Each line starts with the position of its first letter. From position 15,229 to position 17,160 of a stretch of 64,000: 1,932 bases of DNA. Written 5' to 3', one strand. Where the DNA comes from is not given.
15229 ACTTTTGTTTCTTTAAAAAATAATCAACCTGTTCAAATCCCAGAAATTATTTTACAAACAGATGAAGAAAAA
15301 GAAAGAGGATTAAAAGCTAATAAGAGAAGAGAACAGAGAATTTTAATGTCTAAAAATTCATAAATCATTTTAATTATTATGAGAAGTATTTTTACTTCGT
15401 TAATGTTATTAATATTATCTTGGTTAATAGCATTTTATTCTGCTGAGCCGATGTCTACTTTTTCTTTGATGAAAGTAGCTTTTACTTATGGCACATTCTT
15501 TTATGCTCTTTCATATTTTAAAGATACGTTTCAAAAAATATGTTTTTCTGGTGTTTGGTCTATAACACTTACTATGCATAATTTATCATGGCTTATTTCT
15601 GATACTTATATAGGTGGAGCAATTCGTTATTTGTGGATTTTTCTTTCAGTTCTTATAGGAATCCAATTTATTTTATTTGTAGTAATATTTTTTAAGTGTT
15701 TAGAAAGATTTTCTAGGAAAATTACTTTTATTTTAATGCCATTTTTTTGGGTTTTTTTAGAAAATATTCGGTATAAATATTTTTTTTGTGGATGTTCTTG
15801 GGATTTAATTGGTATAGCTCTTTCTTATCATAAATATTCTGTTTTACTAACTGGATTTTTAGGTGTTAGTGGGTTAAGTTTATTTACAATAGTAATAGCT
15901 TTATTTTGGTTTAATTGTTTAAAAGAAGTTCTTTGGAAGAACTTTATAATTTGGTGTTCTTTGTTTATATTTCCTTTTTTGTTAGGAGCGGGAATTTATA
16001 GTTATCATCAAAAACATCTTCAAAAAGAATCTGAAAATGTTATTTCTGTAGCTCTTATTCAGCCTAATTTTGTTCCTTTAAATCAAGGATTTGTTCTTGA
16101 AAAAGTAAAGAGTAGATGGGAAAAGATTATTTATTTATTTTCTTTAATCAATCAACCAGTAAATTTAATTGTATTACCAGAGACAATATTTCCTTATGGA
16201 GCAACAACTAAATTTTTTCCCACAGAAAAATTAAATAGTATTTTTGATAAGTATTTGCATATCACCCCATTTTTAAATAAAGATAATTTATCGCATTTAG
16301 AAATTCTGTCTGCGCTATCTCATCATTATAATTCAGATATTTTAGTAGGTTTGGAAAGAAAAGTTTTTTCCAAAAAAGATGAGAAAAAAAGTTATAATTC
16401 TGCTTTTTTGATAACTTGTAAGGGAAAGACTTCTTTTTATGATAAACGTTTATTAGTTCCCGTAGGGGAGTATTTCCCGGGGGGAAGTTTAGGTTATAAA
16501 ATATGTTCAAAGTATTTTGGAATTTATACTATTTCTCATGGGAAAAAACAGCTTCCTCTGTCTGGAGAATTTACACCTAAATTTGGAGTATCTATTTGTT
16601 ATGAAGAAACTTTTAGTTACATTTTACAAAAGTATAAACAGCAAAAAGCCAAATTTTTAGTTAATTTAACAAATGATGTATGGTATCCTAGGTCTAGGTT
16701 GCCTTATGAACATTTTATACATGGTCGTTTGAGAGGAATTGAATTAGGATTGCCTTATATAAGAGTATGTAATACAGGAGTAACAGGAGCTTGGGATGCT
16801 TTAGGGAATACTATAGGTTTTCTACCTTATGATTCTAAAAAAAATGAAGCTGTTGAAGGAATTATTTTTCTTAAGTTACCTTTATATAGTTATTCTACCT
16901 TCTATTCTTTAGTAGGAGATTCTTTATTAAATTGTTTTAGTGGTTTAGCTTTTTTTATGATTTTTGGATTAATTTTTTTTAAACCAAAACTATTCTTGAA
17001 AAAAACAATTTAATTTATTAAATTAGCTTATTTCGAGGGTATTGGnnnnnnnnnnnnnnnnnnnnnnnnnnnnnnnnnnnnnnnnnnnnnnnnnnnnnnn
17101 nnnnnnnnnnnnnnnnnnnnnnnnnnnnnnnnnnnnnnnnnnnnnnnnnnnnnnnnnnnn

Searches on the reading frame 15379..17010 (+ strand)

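Call 13: search_protein_families(library=ncbifam, proteins=[window:15379-17010:+], max_evalue=1e-10)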
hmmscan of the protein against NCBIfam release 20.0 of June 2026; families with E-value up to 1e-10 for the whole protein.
window:15379-17010:+ (544 aa): 1 family
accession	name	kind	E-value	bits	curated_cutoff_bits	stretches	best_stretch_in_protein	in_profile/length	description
TIGR00546.1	lnt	equivalog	1.1e-67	229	132.9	1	60-477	1-394/395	apolipoprotein N-acyltransferase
